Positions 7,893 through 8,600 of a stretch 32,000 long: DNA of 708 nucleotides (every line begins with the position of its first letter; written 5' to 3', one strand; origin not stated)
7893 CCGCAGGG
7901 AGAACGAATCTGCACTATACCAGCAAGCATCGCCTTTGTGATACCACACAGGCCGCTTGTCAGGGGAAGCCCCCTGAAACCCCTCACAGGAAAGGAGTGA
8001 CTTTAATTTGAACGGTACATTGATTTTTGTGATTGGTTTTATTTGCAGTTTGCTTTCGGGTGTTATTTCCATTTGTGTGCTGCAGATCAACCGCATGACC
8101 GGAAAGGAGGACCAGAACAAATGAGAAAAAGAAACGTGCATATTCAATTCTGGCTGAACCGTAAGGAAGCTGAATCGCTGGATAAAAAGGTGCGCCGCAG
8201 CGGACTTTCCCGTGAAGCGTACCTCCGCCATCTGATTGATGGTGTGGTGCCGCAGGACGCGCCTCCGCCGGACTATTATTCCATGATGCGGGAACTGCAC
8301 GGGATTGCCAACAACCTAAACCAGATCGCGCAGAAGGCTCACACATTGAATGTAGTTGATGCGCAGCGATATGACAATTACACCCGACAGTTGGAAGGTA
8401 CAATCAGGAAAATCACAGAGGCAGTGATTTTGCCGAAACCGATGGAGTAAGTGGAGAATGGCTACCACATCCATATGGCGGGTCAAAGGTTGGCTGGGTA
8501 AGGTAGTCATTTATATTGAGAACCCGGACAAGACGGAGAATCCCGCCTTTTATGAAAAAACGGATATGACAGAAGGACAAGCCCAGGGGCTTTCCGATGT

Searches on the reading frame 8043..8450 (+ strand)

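Call 97: search_protein_families(library=pfam, proteins=[window:8043-8450:+], max_evalue=0.001)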
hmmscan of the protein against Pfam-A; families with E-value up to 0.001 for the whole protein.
window:8043-8450:+ (135 aa): 2 families
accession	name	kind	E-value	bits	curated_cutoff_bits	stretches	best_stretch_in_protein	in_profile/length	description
PF21983.2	NikA-like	-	3.2e-14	53.2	27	1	28-98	1-71/72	Mobilization protein NikA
PF05713.17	MobC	-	7.4e-07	30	23.2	1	83-107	2-26/45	Bacterial mobilisation protein (MobC)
